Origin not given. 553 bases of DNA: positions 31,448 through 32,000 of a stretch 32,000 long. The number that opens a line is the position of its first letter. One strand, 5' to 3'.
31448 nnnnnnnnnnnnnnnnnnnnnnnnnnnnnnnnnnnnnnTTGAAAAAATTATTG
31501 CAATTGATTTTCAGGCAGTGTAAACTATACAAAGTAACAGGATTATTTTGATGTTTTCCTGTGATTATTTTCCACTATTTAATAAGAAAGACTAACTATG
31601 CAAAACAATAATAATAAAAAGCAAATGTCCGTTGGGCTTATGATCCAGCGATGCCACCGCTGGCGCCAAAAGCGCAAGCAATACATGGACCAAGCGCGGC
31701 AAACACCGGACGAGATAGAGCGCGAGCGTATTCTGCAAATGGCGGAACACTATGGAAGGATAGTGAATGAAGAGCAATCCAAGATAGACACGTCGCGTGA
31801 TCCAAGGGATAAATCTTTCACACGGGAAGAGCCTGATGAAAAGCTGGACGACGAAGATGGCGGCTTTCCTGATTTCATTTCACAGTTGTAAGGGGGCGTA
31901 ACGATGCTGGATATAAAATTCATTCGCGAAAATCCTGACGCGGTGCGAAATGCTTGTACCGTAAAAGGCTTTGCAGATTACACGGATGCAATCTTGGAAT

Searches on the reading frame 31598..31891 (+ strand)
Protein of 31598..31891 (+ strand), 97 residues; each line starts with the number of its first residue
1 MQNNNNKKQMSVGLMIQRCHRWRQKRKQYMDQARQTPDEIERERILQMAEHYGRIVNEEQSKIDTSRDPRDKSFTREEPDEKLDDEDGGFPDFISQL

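Call 42: find_encoding_contigs(protein=window:31598-31891:+, flank=10000, max_places=2)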
Protein window:31598-31891:+ (97 aa): 4 contigs read that carry it; 2 places shown.
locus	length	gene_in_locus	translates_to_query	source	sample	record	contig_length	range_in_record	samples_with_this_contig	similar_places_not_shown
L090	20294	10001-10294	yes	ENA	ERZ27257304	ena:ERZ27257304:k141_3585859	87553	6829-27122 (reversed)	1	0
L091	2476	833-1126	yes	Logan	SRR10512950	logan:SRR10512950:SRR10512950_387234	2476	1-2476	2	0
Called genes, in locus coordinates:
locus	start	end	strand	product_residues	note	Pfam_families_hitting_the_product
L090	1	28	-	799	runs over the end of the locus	PF12705:PDDEXK_1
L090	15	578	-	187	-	PF03193:RsgA_GTPase (faint), PF01926:MMR_HSR1, PF02421:FeoB_N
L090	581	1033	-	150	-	-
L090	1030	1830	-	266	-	PF00590:TP_methylase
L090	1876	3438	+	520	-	PF13458:Peripla_BP_6 (faint)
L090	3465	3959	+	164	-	-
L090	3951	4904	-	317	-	PF00849:PseudoU_synth_2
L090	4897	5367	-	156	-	-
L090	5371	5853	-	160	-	PF13717:Zn_ribbon_4 (weak), PF11906:DUF3426 (weak)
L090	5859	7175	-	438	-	-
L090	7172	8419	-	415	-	-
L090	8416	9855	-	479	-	-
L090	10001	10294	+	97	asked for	-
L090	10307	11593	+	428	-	PF02403:Seryl_tRNA_N, PF00587:tRNA-synt_2b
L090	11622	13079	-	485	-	-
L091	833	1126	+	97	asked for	-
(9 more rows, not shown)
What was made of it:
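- Checked: The public gene call is 479 aa (call 42).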

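Call 50: search_protein_families(library=pfam, proteins=[window:31598-31891:+], max_evalue=1)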
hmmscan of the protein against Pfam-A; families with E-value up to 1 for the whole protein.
window:31598-31891:+ (97 aa): 1 family
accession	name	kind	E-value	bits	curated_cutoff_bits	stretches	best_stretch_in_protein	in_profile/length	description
PF13763.11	DUF4167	-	0.00068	20.3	25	1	28-61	44-77/78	Domain of unknown function (DUF4167)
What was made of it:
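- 31598..31891 (+): 97-aa conserved small protein (weak DUF4167 hit), transcribed divergently from A. Part of the conserved seven-gene block. DUF4167 E 7e-4, below cut-off (call 50).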

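Call 107: search_protein_families(library=ncbifam, proteins=[window:31598-31891:+], max_evalue=0.01)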
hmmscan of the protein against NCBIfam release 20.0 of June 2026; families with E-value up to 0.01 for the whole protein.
window:31598-31891:+ (97 aa): 0 families
